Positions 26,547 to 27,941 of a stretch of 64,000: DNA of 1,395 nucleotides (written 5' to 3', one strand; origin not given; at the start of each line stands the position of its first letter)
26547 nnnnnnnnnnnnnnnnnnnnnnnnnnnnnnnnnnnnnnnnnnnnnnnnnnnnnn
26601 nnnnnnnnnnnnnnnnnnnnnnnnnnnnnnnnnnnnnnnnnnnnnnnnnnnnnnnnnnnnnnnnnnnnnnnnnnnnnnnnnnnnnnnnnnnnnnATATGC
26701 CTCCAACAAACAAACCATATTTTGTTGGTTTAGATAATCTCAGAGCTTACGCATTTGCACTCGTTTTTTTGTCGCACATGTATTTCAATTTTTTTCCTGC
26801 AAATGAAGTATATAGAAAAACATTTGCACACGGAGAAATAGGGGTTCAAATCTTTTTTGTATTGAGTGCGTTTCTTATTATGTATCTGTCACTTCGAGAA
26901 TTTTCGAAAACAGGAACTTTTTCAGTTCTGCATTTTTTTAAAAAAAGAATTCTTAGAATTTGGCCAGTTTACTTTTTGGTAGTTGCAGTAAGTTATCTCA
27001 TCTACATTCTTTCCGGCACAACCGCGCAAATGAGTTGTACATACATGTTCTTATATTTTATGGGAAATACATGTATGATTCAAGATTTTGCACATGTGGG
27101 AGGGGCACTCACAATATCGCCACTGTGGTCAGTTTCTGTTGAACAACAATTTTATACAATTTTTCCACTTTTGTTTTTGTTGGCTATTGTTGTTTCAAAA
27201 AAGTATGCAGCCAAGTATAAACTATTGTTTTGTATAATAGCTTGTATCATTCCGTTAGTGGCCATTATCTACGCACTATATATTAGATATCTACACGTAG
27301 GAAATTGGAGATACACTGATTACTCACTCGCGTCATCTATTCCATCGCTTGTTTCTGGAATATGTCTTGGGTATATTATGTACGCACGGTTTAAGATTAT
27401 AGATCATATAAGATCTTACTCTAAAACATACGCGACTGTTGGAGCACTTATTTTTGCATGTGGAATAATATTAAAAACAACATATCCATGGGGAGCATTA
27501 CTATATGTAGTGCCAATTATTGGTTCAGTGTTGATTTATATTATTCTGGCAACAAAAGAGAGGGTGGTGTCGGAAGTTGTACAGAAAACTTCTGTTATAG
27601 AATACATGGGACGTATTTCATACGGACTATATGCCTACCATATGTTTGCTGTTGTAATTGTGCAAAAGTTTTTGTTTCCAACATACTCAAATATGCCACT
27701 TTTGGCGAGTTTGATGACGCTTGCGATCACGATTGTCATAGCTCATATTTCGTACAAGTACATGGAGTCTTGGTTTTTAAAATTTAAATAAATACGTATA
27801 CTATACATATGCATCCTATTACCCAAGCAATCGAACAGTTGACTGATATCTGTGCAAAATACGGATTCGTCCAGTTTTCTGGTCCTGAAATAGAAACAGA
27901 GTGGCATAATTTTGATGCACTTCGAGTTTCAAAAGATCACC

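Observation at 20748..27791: Pilus module fused to a polysaccharide-synthesis module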

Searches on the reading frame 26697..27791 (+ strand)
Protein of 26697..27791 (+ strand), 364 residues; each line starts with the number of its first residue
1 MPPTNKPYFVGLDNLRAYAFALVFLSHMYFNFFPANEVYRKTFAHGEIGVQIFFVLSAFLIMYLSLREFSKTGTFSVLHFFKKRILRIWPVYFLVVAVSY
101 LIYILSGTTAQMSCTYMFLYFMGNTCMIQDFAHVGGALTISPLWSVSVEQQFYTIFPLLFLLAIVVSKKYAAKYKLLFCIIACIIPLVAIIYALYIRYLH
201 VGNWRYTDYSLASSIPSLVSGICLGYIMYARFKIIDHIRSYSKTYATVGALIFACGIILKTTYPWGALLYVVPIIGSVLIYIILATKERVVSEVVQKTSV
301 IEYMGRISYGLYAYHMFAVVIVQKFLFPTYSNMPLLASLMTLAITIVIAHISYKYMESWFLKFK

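Call 3: search_protein_families(library=pfam, proteins=[window:26697-27791:+], max_evalue=0.01)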
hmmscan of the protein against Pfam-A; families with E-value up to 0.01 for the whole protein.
window:26697-27791:+ (364 aa): 1 family
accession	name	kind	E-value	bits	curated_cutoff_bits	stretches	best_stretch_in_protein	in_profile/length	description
PF01757.29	Acyl_transf_3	-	2.9e-29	102.6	31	1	10-349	2-321/326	Acyltransferase domain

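Call 4: search_protein_families(library=ncbifam, proteins=[window:26697-27791:+], max_evalue=0.01)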
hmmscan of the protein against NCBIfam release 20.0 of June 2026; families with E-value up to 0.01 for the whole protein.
window:26697-27791:+ (364 aa): 0 families
